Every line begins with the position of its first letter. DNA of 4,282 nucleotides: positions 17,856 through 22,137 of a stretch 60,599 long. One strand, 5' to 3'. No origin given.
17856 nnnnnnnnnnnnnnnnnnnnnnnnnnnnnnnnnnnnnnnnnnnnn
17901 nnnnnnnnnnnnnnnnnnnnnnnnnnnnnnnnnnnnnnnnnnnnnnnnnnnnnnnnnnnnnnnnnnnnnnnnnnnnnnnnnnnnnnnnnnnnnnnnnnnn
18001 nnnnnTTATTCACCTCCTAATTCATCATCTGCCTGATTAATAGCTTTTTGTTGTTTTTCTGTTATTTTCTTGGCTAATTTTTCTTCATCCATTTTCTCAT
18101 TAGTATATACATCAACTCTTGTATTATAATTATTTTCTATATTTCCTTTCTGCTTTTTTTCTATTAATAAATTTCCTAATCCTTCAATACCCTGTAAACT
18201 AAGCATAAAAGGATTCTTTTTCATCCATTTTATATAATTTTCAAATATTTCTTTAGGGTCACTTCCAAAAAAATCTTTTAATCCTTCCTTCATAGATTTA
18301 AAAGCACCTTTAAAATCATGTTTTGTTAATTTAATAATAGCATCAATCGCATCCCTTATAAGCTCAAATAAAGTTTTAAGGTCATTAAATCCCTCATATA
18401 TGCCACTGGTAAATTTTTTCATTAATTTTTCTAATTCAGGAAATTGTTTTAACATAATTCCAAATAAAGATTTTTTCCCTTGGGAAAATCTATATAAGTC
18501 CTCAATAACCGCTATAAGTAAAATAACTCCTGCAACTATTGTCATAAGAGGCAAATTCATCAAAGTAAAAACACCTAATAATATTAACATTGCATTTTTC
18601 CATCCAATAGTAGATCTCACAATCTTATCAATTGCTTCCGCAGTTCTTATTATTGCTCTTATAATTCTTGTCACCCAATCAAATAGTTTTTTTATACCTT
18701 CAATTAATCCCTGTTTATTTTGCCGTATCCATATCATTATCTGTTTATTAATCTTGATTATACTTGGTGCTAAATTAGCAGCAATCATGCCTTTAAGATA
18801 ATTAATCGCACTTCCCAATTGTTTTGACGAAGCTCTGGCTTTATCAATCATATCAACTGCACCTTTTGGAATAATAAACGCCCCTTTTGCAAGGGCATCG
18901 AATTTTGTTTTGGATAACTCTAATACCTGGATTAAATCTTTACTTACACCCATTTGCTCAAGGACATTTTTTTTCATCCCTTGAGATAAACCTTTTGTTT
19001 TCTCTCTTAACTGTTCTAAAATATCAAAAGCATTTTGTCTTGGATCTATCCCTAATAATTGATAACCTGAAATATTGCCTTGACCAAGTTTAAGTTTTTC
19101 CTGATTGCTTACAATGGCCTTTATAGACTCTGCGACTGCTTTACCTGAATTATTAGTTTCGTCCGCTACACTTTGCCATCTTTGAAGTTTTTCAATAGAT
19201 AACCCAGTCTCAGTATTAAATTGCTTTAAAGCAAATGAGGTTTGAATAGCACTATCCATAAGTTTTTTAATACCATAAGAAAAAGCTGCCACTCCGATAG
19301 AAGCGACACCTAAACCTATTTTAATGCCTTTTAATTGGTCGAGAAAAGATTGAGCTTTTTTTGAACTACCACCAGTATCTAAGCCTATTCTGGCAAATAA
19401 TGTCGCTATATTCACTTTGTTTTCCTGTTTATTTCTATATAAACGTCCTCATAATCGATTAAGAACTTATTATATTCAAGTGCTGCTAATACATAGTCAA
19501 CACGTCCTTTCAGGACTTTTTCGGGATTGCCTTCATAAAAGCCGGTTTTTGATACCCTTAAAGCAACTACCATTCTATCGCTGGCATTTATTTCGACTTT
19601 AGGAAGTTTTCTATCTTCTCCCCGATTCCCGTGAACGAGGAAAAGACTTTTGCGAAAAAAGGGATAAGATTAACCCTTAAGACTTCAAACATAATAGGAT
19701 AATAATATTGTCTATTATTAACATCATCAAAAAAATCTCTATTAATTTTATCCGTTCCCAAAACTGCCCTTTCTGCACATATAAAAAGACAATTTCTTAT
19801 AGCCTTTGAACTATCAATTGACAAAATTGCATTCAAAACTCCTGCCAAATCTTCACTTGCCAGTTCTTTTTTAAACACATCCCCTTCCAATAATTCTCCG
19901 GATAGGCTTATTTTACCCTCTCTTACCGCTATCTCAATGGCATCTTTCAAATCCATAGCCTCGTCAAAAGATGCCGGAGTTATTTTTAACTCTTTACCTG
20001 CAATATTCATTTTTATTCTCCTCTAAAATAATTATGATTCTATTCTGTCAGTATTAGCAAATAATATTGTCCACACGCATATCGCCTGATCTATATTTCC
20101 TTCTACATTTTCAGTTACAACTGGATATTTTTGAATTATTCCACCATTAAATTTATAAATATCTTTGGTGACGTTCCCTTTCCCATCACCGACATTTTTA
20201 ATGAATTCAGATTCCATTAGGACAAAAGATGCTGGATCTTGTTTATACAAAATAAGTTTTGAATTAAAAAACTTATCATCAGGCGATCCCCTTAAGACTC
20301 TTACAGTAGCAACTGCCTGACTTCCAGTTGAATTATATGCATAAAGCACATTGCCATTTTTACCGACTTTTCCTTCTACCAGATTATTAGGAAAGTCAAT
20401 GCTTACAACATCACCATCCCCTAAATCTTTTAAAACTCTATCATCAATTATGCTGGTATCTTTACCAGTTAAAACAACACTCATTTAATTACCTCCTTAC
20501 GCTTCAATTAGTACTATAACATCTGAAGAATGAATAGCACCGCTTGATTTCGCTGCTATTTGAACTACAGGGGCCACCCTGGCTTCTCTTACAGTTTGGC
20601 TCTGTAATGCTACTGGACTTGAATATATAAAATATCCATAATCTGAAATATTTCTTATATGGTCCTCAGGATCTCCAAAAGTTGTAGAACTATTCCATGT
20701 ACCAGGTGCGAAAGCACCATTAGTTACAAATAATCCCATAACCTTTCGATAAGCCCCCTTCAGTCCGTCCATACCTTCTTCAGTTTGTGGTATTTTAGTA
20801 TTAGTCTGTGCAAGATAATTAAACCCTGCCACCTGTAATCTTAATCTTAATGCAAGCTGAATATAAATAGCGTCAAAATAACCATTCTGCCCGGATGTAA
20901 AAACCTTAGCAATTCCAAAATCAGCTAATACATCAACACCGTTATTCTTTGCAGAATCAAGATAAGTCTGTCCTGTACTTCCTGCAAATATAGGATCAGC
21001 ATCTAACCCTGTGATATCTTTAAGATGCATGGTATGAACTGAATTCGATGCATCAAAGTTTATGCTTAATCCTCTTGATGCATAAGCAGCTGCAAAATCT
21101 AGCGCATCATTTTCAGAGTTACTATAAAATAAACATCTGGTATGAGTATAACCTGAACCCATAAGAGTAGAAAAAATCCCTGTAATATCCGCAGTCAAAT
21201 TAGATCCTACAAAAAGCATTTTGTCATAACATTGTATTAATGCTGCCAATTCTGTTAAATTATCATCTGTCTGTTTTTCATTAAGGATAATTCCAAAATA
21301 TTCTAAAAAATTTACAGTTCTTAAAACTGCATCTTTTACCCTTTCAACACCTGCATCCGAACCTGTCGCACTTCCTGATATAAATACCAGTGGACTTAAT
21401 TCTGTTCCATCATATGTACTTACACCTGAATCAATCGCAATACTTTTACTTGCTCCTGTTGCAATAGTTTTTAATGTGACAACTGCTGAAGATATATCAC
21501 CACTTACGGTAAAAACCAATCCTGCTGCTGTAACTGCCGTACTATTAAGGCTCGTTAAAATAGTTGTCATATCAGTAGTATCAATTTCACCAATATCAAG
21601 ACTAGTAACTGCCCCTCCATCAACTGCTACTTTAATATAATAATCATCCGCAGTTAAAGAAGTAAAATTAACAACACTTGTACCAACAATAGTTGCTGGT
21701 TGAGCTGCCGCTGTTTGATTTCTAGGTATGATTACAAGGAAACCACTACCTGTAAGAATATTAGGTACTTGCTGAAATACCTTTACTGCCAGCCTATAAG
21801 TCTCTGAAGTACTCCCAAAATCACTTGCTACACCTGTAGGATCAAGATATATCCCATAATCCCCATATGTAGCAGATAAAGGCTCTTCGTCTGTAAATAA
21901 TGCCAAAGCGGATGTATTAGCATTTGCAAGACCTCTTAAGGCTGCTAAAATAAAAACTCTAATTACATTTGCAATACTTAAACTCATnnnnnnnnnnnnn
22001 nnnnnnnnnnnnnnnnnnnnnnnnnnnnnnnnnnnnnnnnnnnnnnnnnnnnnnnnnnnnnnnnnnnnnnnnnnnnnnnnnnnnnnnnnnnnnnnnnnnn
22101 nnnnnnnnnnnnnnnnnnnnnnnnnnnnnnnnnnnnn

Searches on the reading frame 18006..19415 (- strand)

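Call 34: search_protein_families(library=phrogs, proteins=[window:18006-19415:-], max_evalue=0.00001)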
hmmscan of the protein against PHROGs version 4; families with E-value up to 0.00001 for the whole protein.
window:18006-19415:- (469 aa): 5 families
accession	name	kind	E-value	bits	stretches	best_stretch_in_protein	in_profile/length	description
phrog_9388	-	unknown function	1.8e-36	127.1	1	6-346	8-356/615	-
phrog_8125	-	tail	3.1e-34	119.9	1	16-435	53-456/578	tail length tape measure protein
phrog_9570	-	tail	5.2e-18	66.3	1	34-282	77-348/689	tail length tape measure protein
phrog_2276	-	tail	1.6e-11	44.6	1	17-418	62-475/673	tail length tape measure protein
phrog_2013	-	tail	3e-08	33.9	1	18-281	50-311/657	lytic tail protein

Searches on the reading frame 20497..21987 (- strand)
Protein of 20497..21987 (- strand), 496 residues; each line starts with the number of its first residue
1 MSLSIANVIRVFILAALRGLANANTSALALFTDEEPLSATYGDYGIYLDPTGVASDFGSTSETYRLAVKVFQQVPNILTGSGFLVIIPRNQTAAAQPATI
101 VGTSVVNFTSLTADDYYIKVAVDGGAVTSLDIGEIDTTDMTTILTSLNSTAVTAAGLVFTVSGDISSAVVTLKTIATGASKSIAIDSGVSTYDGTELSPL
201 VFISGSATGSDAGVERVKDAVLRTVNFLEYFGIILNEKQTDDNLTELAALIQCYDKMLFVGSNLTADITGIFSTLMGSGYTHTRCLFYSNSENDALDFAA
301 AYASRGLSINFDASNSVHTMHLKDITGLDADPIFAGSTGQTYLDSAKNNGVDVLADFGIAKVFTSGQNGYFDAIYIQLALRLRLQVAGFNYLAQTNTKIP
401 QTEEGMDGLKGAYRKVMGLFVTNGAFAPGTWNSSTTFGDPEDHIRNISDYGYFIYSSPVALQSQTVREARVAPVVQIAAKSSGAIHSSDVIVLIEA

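Call 34: search_protein_families(library=phrogs, proteins=[window:20497-21987:-], max_evalue=0.00001)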
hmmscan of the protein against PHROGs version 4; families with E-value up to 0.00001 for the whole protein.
window:20497-21987:- (496 aa): 3 families
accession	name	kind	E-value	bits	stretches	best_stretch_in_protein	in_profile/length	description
phrog_205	-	tail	3.5e-58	198.5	1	1-492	11-430/455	tail sheath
phrog_9590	-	unknown function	2.7e-17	64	1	301-492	193-370/377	-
phrog_38059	-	unknown function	4.9e-14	53.3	1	414-492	9-84/88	-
